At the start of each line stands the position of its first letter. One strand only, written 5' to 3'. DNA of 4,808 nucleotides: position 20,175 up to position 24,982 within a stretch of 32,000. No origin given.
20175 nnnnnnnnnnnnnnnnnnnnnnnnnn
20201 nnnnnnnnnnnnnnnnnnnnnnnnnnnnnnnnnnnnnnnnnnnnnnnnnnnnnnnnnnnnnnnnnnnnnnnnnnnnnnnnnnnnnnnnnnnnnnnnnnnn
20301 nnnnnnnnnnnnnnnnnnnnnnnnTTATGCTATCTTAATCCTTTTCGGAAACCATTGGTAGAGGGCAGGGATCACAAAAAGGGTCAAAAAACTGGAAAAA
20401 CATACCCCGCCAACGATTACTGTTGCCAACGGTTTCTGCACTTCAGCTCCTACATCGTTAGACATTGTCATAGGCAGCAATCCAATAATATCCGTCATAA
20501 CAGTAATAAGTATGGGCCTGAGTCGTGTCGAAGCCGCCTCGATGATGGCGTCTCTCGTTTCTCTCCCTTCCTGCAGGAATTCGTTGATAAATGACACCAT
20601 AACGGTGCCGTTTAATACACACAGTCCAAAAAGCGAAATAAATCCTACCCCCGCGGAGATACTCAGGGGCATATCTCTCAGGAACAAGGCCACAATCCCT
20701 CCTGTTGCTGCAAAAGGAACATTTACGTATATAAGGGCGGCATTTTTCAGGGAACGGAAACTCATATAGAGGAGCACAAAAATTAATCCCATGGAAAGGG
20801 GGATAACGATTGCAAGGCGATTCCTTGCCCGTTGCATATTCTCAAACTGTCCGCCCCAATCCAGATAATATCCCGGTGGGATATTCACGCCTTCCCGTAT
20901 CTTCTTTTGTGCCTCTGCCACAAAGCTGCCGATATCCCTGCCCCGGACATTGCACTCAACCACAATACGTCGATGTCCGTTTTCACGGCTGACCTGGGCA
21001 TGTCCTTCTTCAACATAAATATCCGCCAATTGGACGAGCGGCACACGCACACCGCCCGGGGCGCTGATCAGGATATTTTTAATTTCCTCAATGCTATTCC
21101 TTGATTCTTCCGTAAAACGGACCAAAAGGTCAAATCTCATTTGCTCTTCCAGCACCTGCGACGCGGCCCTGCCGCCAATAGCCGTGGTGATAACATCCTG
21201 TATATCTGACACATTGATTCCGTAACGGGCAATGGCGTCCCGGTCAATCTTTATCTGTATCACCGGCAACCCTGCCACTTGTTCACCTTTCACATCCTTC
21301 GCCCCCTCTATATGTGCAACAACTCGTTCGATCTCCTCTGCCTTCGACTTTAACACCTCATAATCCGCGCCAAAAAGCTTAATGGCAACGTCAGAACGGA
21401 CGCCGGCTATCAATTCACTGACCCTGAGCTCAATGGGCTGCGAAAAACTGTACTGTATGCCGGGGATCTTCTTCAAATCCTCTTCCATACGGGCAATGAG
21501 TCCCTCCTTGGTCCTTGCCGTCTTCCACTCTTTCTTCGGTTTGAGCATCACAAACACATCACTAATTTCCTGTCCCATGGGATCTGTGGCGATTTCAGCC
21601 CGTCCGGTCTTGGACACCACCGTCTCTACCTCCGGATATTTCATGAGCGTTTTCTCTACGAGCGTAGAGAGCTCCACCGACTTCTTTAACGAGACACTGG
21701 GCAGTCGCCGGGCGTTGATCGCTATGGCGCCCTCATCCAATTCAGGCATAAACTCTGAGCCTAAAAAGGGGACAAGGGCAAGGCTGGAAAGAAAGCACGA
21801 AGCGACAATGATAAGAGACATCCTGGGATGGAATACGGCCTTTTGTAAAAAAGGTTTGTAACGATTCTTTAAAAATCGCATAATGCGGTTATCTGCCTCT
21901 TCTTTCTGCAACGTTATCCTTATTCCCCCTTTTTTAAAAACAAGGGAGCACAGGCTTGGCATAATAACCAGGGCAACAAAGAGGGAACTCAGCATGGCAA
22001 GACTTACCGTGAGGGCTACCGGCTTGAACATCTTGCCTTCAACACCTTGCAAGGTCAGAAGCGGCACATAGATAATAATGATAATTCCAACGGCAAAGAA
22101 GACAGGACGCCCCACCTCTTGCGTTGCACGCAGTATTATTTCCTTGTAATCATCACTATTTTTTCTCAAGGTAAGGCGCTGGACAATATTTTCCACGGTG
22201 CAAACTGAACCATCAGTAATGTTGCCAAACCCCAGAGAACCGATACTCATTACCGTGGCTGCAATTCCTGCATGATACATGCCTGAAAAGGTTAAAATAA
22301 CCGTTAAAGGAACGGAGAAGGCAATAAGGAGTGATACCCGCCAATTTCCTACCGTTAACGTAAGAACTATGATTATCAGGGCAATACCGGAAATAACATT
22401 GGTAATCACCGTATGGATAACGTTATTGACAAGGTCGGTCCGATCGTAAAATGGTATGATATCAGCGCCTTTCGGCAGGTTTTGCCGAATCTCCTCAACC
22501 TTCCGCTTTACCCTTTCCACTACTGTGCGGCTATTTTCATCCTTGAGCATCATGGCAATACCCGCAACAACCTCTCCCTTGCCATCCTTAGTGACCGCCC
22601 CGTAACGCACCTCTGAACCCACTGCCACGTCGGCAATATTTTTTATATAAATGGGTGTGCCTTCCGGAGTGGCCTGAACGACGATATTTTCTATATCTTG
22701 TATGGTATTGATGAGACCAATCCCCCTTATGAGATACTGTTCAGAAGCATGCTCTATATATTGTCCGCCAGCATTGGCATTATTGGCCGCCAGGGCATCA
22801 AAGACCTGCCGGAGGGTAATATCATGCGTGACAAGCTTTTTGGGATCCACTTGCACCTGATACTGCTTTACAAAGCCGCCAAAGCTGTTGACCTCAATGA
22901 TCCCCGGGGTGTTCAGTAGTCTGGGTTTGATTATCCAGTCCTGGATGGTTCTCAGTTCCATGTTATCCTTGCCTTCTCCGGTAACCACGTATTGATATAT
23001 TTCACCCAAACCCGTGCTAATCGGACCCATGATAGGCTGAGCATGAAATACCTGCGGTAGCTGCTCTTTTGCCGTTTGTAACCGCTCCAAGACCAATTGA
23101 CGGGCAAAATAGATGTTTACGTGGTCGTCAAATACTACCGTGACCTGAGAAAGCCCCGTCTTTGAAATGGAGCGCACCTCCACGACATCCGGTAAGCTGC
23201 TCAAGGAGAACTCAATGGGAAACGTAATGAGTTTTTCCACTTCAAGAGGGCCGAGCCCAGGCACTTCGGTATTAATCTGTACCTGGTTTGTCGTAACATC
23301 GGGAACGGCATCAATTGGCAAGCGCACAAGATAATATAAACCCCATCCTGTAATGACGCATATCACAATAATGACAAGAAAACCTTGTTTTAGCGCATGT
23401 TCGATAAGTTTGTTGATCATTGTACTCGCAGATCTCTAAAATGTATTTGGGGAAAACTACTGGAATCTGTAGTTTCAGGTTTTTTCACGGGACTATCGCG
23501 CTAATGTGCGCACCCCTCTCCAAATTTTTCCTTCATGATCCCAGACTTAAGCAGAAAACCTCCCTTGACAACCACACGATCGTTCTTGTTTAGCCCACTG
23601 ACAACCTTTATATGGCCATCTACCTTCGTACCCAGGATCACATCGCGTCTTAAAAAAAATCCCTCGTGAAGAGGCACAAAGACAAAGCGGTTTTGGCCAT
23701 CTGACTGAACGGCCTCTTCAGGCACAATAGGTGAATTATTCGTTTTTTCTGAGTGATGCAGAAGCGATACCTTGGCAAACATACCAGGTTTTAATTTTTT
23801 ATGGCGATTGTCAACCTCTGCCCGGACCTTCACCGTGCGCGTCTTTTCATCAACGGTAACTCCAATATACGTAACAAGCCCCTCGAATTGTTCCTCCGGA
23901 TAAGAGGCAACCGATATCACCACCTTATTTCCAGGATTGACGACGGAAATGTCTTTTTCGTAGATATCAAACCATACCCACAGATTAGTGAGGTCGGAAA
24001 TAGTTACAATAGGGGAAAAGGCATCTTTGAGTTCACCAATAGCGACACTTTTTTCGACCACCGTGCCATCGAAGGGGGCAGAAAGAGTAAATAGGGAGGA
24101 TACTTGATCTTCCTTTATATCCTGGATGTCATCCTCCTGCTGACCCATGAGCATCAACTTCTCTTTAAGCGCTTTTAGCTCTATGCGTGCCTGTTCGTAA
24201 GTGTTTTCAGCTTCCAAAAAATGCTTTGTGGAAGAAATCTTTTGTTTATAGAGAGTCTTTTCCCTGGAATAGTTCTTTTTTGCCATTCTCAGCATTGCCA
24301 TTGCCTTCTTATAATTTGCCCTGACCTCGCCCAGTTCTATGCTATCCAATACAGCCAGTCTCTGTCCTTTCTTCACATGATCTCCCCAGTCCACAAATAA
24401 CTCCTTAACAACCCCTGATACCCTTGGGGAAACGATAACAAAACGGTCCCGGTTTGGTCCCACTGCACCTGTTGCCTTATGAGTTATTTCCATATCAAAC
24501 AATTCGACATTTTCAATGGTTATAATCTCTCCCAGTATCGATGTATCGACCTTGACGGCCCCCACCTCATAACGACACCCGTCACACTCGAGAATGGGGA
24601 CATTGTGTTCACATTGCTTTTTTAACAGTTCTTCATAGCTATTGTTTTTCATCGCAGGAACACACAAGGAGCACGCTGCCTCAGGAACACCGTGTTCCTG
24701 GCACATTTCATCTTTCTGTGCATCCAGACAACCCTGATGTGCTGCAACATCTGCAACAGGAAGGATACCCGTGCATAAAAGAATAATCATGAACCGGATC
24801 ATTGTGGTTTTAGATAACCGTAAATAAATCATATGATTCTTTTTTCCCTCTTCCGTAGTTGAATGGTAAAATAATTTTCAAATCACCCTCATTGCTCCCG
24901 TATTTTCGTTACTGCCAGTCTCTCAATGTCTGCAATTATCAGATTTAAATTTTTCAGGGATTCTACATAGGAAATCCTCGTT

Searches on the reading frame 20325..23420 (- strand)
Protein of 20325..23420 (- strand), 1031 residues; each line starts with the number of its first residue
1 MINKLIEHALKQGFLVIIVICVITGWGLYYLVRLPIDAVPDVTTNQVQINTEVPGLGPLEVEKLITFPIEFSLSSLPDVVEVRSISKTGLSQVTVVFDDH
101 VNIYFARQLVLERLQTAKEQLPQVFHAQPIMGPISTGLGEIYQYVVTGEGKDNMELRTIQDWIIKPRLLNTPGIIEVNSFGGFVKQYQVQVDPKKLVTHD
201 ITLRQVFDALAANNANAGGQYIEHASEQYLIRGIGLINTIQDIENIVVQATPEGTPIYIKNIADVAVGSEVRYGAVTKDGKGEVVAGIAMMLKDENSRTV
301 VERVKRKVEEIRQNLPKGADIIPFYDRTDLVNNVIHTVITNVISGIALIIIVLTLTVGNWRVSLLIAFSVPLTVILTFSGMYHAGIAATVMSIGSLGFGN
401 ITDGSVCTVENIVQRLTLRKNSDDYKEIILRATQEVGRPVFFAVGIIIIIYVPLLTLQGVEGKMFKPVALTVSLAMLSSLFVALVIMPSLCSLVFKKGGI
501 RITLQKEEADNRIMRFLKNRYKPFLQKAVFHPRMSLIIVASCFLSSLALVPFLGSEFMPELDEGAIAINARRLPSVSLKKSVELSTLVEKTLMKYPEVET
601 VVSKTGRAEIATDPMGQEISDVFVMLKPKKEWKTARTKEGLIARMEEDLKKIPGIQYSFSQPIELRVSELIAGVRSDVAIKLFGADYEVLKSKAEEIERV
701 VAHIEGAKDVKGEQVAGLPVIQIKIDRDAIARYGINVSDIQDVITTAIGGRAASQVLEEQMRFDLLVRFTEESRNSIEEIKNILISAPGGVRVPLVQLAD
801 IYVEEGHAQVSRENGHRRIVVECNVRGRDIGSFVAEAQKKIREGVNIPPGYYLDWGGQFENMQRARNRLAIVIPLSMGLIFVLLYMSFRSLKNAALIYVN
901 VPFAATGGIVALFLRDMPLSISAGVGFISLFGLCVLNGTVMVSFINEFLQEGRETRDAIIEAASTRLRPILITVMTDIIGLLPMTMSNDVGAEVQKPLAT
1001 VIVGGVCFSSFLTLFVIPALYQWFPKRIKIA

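Call 7: search_protein_families(library=pfam, proteins=[window:20325-23420:-])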
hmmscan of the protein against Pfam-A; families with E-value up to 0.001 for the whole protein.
window:20325-23420:- (1031 aa): 2 families
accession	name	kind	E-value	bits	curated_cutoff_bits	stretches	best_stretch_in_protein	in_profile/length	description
PF00873.25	ACR_tran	-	1.7e-284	946.9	28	1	6-1023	2-1019/1021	AcrB/AcrD/AcrF family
PF03176.21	MMPL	-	5.4e-06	26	20.5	0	866-1022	142-300/333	MMPL family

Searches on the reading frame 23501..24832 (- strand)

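Call 7: search_protein_families(library=pfam, proteins=[window:23501-24832:-])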
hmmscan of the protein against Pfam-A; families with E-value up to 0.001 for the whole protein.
window:23501-24832:- (443 aa): 4 families
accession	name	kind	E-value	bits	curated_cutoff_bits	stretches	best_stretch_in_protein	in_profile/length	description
PF16576.10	HlyD_D23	-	1.9e-52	178.1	30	1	118-353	6-214/214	Barrel-sandwich domain of CusB or HlyD membrane-fusion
PF13437.12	HlyD_3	-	1e-20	74.9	22.2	1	249-350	1-106/106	HlyD family secretion protein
PF13533.13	Biotin_lipoyl_2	-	1.2e-08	35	29.8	1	132-163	1-32/32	Biotin-lipoyl like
PF17320.7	DUF5363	-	0.001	19.3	25.8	1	41-77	17-53/54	Family of unknown function (DUF5363)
